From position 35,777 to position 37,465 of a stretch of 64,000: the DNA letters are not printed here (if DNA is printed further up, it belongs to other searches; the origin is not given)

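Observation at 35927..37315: Radical SAM protein ending in CCAEP: the cysteine form of a family whose other members end in CUAEP (Sec)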

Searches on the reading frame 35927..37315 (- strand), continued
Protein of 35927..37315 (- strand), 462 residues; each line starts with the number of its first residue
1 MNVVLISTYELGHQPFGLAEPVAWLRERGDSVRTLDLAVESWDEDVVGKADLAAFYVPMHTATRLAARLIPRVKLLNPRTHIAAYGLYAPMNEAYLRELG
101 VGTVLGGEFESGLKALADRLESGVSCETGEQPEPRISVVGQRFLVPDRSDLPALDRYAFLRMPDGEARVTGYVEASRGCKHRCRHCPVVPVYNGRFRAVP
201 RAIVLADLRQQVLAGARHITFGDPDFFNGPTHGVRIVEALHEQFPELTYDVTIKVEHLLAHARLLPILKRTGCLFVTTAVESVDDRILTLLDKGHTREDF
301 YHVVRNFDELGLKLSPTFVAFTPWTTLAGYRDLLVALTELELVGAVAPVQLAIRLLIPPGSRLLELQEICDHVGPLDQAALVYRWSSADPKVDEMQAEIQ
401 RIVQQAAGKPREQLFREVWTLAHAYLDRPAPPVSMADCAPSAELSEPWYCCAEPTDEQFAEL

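Call 66: search_protein_families(library=ncbifam, proteins=[L002:13178-14629:+, L038:5528-7234:-, L060:11504-12256:+, L009:9315-9914:+, L015:9086-9937:+], max_evalue=0.00001)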
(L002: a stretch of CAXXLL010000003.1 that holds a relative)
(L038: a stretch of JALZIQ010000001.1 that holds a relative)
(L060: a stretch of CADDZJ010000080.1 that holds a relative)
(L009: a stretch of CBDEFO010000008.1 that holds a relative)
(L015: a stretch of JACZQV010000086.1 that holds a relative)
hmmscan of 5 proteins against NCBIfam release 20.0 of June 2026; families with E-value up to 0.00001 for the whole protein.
L002:13178-14629:+ (483 aa): 36 families (the best 25 are shown)
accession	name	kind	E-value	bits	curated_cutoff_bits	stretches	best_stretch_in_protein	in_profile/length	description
TIGR02666.1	moaA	equivalog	9.5e-115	383.1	284.05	1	152-483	2-336/336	GTP 3',8-cyclase MoaA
TIGR02668.1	moaA_archaeal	equivalog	2.4e-69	233.6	325.25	1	152-459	2-299/303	GTP 3',8-cyclase MoaA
NF001199.0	PRK00164.2-1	equivalog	6.5e-65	219.3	231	1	150-458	2-302/308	GTP 3',8-cyclase MoaA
NF045702.1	rSAM_GDGT_ether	equivalog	3.1e-18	65.7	450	1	163-347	89-269/486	tetraether lipid synthase Tes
TIGR04347.1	pseudo_SAM_Halo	equivalog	8.6e-18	64.8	525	1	164-308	42-178/390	TIGR04347 family pseudo-SAM/SPASM protein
TIGR04545.1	rSAM_ahbD_hemeb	equivalog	2.8e-17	63.2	500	1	165-331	5-165/339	heme b synthase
NF045646.2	rSAM_Se_TrsS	equivalog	3.3e-16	58.8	490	1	164-330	90-250/441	radical SAM (seleno)protein TrsS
NF038283.1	viperin_w_prok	equivalog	5.9e-15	55.2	180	1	166-329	8-176/281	viperin family antiviral radical SAM protein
TIGR02109.1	PQQ_syn_pqqE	equivalog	6.1e-15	55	381.35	1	162-318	9-157/358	pyrroloquinoline quinone biosynthesis protein PqqE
TIGR04466.1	rSAM_BlsE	equivalog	1.2e-14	54.5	400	1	164-316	7-148/327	cytosylglucuronate decarboxylase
TIGR04251.1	SCM_rSAM_ScmF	equivalog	1.4e-14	54.2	400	1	158-320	2-160/353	SynChlorMet cassette radical SAM/SPASM protein ScmF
TIGR04317.1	W_rSAM_matur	equivalog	5.9e-14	51.9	380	1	159-299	3-134/349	tungsten cofactor oxidoreductase radical SAM maturase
NF049973.1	radical_Rv1681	equivalog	3.6e-13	49.1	380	1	130-320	42-224/326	Rv1681 family radical SAM protein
TIGR04546.1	rSAM_ahbC_deAc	equivalog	4.4e-13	48.8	650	1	165-328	44-194/390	12,18-didecarboxysiroheme deacetylase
TIGR04055.1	rSAM_NirJ2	equivalog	4.6e-13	49.4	500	1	166-328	6-158/326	putative heme d1 biosynthesis radical SAM protein NirJ2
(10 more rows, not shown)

L038:5528-7234:- (568 aa): 37 families (the best 25 are shown)
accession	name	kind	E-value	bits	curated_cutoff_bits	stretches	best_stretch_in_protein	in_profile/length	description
TIGR02666.1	moaA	equivalog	3e-114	381.5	284.05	1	238-568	2-336/336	GTP 3',8-cyclase MoaA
TIGR02668.1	moaA_archaeal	equivalog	2.9e-68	230.1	325.25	1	238-547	2-302/303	GTP 3',8-cyclase MoaA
NF001199.0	PRK00164.2-1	equivalog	2.4e-65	220.7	231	1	238-544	4-302/308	GTP 3',8-cyclase MoaA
NF038283.1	viperin_w_prok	equivalog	5.4e-18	65.1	180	1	252-402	8-164/281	viperin family antiviral radical SAM protein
TIGR04545.1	rSAM_ahbD_hemeb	equivalog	1.3e-17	64.3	500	1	251-413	5-162/339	heme b synthase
TIGR04317.1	W_rSAM_matur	equivalog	4.6e-17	62.2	380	1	245-373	3-125/349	tungsten cofactor oxidoreductase radical SAM maturase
TIGR04347.1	pseudo_SAM_Halo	equivalog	2.3e-16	60.1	525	1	251-412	43-198/390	TIGR04347 family pseudo-SAM/SPASM protein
TIGR04251.1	SCM_rSAM_ScmF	equivalog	8.7e-15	54.9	400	1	246-413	4-166/353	SynChlorMet cassette radical SAM/SPASM protein ScmF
NF045702.1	rSAM_GDGT_ether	equivalog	3.6e-14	52.3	450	1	249-440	89-277/486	tetraether lipid synthase Tes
TIGR04055.1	rSAM_NirJ2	equivalog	6.7e-14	52.2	500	1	252-412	6-157/326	putative heme d1 biosynthesis radical SAM protein NirJ2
TIGR04466.1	rSAM_BlsE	equivalog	1.7e-13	50.8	400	1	248-402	5-149/327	cytosylglucuronate decarboxylase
TIGR04303.1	GeoRSP_rSAM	equivalog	2.3e-13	50.4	400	1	250-413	9-161/325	GeoRSP system radical SAM/SPASM protein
TIGR02109.1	PQQ_syn_pqqE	equivalog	2.3e-13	49.9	381.35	1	249-403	10-157/358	pyrroloquinoline quinone biosynthesis protein PqqE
NF045646.2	rSAM_Se_TrsS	equivalog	3.3e-13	49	490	1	250-415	90-250/441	radical SAM (seleno)protein TrsS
TIGR04546.1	rSAM_ahbC_deAc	equivalog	3.4e-13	49.1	650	1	251-392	44-178/390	12,18-didecarboxysiroheme deacetylase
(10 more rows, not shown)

L060:11504-12256:+ (250 aa): 0 families

L009:9315-9914:+ (199 aa): 11 families
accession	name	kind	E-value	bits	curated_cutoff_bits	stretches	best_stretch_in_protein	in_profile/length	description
TIGR03341.1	YhgI_GntY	equivalog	1.8e-42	145.3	269.35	1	3-186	2-190/190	Fe-S biogenesis protein NfuA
NF008392.0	PRK11190.1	equivalog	8.6e-34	117.1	268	1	1-186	1-192/192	Fe-S biogenesis protein NfuA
TIGR00049.1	TIGR00049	subfamily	5.5e-23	81.2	58.8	1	2-97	1-94/106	iron-sulfur cluster assembly accessory protein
NF010147.0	PRK13623.1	equivalog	1e-17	64.4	117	1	2-97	10-103/115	iron-sulfur cluster insertion protein ErpA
TIGR01997.1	sufA_proteo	equivalog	8.2e-17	61.3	136.2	1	2-97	3-95/107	Fe-S cluster assembly scaffold SufA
TIGR02011.1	IscA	equivalog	1.3e-16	60.7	150.6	1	2-97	1-93/105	iron-sulfur cluster assembly protein IscA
NF007050.0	PRK09504.1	equivalog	4.8e-14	52.5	161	1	2-97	18-110/122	Fe-S cluster assembly scaffold SufA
NF007049.0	PRK09502.1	equivalog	9.6e-13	48.2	181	1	2-96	3-94/107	iron-sulfur cluster assembly protein IscA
TIGR02000.1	NifU_proper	equivalog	4.1e-09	36.2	273.3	1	95-168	212-283/290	Fe-S cluster assembly protein NifU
NF038090.1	IscA_HesB_Se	subfamily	1e-08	35.4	85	1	1-98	1-94/101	IscA/HesB family protein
TIGR01911.1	HesB_rel_seleno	subfamily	1.7e-07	31.7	66.35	1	2-93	4-92/92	HesB-like protein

L015:9086-9937:+ (283 aa): 3 families
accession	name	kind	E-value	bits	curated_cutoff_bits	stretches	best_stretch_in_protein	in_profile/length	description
TIGR03341.1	YhgI_GntY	equivalog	2.2e-31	109.1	269.35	1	191-273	107-190/190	Fe-S biogenesis protein NfuA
NF008392.0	PRK11190.1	equivalog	1.1e-23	84.2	268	1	192-273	109-192/192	Fe-S biogenesis protein NfuA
TIGR02000.1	NifU_proper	equivalog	2.8e-10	40.1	273.3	1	188-255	218-283/290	Fe-S cluster assembly protein NifU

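Call 69: predict_structure(alignment_id=A1)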
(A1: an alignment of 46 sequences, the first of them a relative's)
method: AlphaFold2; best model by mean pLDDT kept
length: 462 residues; sequences in the alignment: 46
mean_pLDDT: 92.5   pTM: 0.90
mean pLDDT of the five models: 92.5, 91.9, 91.9, 91.1, 88.6
residues with pLDDT >= 90: 377; 70-90: 75; 50-70: 10; < 50: 0
segments of 3 or more residues with pLDDT < 50: none
pLDDT, mean of each block of 10 residues (from residue 1): 91 74 96 93 94 95 92 96 96 95 96 96 90 93 92 91 93 92 92 93 97 96 91 97 97 97 97 96 97 97 97 94 97 96 91 92 93 92 94 96 84 93 95 74 81 78 76
secondary structure, 60 per line:
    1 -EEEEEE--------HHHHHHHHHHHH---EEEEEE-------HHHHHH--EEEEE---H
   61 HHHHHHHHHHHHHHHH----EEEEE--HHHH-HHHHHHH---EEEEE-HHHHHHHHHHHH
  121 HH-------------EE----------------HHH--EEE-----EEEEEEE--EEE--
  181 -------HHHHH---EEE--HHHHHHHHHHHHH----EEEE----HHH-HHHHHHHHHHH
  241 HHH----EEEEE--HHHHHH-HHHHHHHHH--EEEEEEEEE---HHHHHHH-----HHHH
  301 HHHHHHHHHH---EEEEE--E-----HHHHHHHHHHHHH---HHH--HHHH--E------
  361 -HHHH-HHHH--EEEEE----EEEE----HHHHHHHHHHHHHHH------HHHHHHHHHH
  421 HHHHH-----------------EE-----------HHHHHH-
elements in order: E2-7 H16-27 E31-36 H44-49 E52-56 H60-76 E81-85 H88-91 H93-99 E103-107 H109-122 E159-161 E167-173 E176-178 H188-192 E196-198 H201-213 E218-221 H230-243 E248-252 H255-260 H262-270 E273-281 H285-291 H297-310 E314-318 H327-339 H348-351 H362-365 H367-370 E373-377 E382-385 H390-404 H411-425 H456-461

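Call 71: search_protein_families(library=pfam, proteins=[L020:6484-8073:+, L020:8126-9655:-, L020:12357-13628:+, L020:13169-14497:+, L020:14757-15884:+, L020:15745-16563:+, L020:4442-5896:+, L020:17343-18770:+], max_evalue=0.001)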
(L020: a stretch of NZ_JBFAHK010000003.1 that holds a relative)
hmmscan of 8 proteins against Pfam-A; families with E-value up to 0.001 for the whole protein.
L020:6484-8073:+ (529 aa): 1 family
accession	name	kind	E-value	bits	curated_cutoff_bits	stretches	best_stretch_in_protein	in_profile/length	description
PF18989.5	DUF5722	-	3.2e-35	122.2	30.5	1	86-387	51-369/393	Family of unknown function (DUF5722)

L020:8126-9655:- (509 aa): 1 family
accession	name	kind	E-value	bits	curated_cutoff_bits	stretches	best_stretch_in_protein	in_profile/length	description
PF04107.18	GCS2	-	9.6e-40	137.2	21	1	137-410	32-287/291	Glutamate-cysteine ligase family 2(GCS2)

L020:12357-13628:+ (423 aa): 2 families
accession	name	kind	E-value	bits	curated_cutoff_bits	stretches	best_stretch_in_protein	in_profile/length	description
PF00155.27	Aminotran_1_2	-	7.4e-57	193.6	19.7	1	68-410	2-361/361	Aminotransferase class I and II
PF01041.23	DegT_DnrJ_EryC1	-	7.5e-05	22.5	19.8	1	130-222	43-132/360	DegT/DnrJ/EryC1/StrS aminotransferase family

L020:13169-14497:+ (442 aa): 0 families

L020:14757-15884:+ (375 aa): 1 family
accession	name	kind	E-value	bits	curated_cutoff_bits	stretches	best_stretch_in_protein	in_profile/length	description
PF02596.20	DUF169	-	1.9e-24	87.1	27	1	148-343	3-204/209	Uncharacterised ArCR, COG2043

L020:15745-16563:+ (272 aa): 0 families

L020:4442-5896:+ (484 aa): 1 family
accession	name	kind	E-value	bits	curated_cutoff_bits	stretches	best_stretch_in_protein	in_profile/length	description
PF18451.7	CdiA_C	-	3.5e-08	33.9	26.6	1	399-474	2-76/81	Contact-dependent growth inhibition CdiA C-terminal domain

L020:17343-18770:+ (475 aa): 2 families
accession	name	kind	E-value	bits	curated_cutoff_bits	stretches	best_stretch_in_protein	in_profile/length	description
PF07995.17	GSDH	-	1.5e-10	41.3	25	1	229-398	104-276/332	Glucose / Sorbosone dehydrogenase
PF23500.1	DUF7133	-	1.8e-10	41.1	27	1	160-399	55-291/385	Domain of unknown function (DUF7133)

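Call 72: fold_search(model_id=the predicted structure, library=pdb)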
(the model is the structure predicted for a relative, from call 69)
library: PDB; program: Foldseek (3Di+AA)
matches with E <= 10: 1698; with E <= 0.001: 74
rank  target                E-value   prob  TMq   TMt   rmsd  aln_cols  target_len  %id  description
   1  6fd2_A                1.6e-18  1.00  0.68  0.69   5.4       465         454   18  Radical SAM 1,2-diol dehydratase AprD4 in complex with its substrate paromamine (released 2018-01-17)
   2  6fd2_B                3.7e-17  1.00  0.69  0.70   4.9       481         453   18  Radical SAM 1,2-diol dehydratase AprD4 in complex with its substrate paromamine (released 2018-01-17)
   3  6wte_A                6.8e-16  1.00  0.62  0.52   8.6       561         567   16  Structure of radical S-adenosylmethionine methyltransferase, TsrM, from Kitasatospora setae with cobalamin and [4Fe-4S (released 2020-12-23)
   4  6wte_B                7.7e-16  1.00  0.66  0.58   6.0       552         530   16  Structure of radical S-adenosylmethionine methyltransferase, TsrM, from Kitasatospora setae with cobalamin and [4Fe-4S (released 2020-12-23)
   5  5ul4                  1.6e-15  1.00  0.70  0.46   5.4       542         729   14  Structure of Cobalamin-dependent S-adenosylmethionine radical enzyme OxsB with aqua-cobalamin and S-adenosylmethionine b (released 2017-04-19)
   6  9ccb                  1.9e-15  1.00  0.61  0.66   7.3       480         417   17  X-ray crystal structure of methyl-coenzyme M reductase glutamine methylase (MgmA) from Methanothermobacter marburgensis  (released 2025-01-01)
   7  5ul3                  2.2e-15  1.00  0.71  0.47   5.3       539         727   15  Structure of Cobalamin-dependent S-adenosylmethionine radical enzyme OxsB with aqua-cobalamin bound (released 2017-04-19)
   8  6wtf_A                4.3e-15  1.00  0.66  0.57   5.3       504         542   18  Structure of radical S-adenosylmethionine methyltransferase, TsrM, from Kitasatospora setae with tryptophan substrate  (released 2020-12-23)
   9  5ul2                  8.6e-15  1.00  0.67  0.45   6.5       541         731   16  Structure of Apo, SeMet-labeled Cobalamin-dependent S-adenosylmethionine radical enzyme OxsB (released 2017-04-19)
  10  6wtf_B                1.6e-14  1.00  0.64  0.56   5.5       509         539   18  Structure of radical S-adenosylmethionine methyltransferase, TsrM, from Kitasatospora setae with tryptophan substrate  (released 2020-12-23)
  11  9n1c                  1.7e-12  1.00  0.59  0.46   7.2       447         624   16  Crystal structure of CysS from Corallococcus sp. CA054B with 5'-deoxyadenosine, methionine, and pantetheinylated 3-ethox (released 2026-01-28)
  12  9n1b                  1.8e-12  1.00  0.61  0.47   7.0       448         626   16  Crystal structure of CysS from Corallococcus sp. CA054B with 5'-deoxyadenosine, methionine, and pantetheinylated 3-metho (released 2026-01-28)
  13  9n1d                  2.5e-12  1.00  0.62  0.48   6.8       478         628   14  Crystal structure of CysS from Corallococcus sp. CA054B with 5'-deoxyadenosine and methionine bound (released 2026-01-28)
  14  9a6d_A                5.0e-12  1.00  0.61  0.62   5.8       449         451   15  Integrative model of MTAB-YVFG by crosslinking MS and deep learning (released 2024-09-18)
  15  7mjy_A                9.5e-12  1.00  0.61  0.62   5.4       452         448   16  MiaB in the complex with s-adenosyl-L-homocysteine and RNA (released 2021-09-15)
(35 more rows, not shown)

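Call 74: search_solved_structures(query=L060:11504-12256:+, max_evalue=1)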
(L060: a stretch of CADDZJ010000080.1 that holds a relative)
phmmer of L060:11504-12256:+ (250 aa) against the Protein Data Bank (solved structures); distinct sequences matched with E-value up to 1: 0.

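Call 90: find_encoding_contigs(protein=P0030, flank=8000, max_places=2)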
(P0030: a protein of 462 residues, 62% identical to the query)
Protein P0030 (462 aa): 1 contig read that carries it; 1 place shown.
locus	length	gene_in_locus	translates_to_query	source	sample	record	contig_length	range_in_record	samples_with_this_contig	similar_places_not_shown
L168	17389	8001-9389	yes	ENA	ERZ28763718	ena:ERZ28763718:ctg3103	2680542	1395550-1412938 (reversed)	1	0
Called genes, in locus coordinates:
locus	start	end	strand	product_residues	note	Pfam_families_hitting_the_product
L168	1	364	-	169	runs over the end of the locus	PF00082:Peptidase_S8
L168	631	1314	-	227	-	-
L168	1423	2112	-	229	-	-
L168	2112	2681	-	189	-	PF04542:Sigma70_r2, PF08281:Sigma70_r4_2, PF04545:Sigma70_r4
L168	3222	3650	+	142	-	-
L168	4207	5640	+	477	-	PF00171:Aldedh, PF05893:LuxC (weak)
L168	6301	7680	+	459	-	PF02515:CoA_transf_3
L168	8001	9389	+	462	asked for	PF02310:B12-binding, PF04055:Radical_SAM (weak)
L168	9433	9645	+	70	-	-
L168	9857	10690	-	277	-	PF00248:Aldo_ket_red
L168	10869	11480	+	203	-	PF01135:PCMT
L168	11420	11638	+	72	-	PF01135:PCMT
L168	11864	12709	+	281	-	PF05875:Ceramidase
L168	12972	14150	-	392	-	-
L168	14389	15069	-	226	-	PF00872:Transposase_mut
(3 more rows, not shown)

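Call 102: search_protein_representatives(protein=window:35927-37315:-)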
Query: 462 residues. Proteins with E-value up to 0.001 (for the whole library): 5458; up to 1e-10: 1780; up to 1e-30: 576. The best 150 are listed.
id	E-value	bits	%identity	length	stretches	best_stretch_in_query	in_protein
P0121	3.1e-166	570.3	60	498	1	1-460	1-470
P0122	8.6e-151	519.4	52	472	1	1-462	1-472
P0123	9.2e-150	516.0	56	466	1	1-429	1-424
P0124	1.8e-144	498.5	52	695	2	2-460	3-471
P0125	3.7e-144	497.5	56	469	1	2-450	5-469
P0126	1.3e-138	479.3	56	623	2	132-450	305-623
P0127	6.7e-137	473.6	58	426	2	196-460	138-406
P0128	8.8e-135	466.6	54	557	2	132-450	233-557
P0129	4.2e-126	438.0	48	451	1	1-450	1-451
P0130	1.6e-125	436.1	53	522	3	167-370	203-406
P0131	4.8e-125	434.5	51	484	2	141-450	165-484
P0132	9.4e-120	417.1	46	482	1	3-450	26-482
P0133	2.4e-117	409.1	59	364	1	2-324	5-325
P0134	1.6e-116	406.4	47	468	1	1-462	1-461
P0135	1.6e-115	403.1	60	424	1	110-423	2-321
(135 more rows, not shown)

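Call 104: get_annotated_region(hit=H36, flank=6000)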
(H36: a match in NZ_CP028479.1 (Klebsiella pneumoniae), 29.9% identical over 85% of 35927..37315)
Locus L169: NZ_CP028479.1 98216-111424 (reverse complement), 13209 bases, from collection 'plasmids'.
description: Klebsiella pneumoniae strain 2e plasmid unnamed1, complete sequence
organism: Klebsiella pneumoniae (NCBI taxid 573)
taxonomy: Bacteria; Pseudomonadota; Gammaproteobacteria; Enterobacterales; Enterobacteriaceae; Klebsiella; Klebsiella pneumoniae
host: -; source: cell; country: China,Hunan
typing (MOB-suite, as given by PLSDB): conjugative; replicon IncFIA,IncFII; relaxase MOBF,MOBF; mating-pair formation MPF_F
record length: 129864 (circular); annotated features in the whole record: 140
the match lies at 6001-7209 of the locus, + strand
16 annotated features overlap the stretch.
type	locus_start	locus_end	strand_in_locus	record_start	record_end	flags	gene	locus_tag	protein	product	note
CDS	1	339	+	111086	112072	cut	-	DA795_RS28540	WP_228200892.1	hypothetical protein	-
CDS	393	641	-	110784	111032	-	-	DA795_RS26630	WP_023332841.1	hypothetical protein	-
CDS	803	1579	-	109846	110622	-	-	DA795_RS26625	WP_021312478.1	hypothetical protein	-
CDS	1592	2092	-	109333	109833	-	-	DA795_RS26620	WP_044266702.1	HEPN family nuclease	-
CDS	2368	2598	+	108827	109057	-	vapB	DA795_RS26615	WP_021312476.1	type II toxin-antitoxin system VapB family antitoxin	-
CDS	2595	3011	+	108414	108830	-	-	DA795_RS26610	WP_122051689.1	type II toxin-antitoxin system VapC family toxin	-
CDS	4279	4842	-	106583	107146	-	-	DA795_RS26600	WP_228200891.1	AAA family ATPase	GO:0006302 - double-strand break repair [Evidence IEA]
CDS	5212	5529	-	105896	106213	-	-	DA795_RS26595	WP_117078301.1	metalloregulator ArsR/SmtB family transcription factor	GO:0006355 - regulation of DNA-templated transcription [Evidence IEA]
CDS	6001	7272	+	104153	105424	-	-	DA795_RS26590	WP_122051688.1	RCCLKC-tail radical SAM protein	-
CDS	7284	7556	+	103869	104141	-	-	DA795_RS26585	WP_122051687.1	hypothetical protein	-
CDS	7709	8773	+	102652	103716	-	-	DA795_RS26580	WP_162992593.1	ATP-grasp domain-containing protein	-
CDS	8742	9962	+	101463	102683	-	-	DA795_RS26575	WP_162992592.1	MFS transporter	GO:0055085 - transmembrane transport [Evidence IEA]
CDS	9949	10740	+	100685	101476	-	arsM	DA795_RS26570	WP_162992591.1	putative arsinothricin biosynthesis methyltransferase ArsM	-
CDS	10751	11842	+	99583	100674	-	-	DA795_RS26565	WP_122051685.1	GTP-binding protein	-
CDS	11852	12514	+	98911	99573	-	-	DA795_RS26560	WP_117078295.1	aquaporin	GO:0055085 - transmembrane transport [Evidence IEA]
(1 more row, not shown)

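Call 108: list_cluster_members(proteins=[window:35927-37315:-, window:33699-35024:-, window:35067-35465:-])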
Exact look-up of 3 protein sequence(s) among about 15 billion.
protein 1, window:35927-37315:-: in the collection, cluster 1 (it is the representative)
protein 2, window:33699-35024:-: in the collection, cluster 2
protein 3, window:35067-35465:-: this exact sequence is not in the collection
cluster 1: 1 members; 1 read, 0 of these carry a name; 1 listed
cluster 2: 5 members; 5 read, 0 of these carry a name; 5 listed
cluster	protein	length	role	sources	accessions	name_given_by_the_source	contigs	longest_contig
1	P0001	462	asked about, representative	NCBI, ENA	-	-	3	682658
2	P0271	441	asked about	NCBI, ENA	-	-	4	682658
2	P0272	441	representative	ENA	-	-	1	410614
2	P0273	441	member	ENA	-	-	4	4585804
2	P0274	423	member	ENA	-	-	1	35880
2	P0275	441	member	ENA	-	-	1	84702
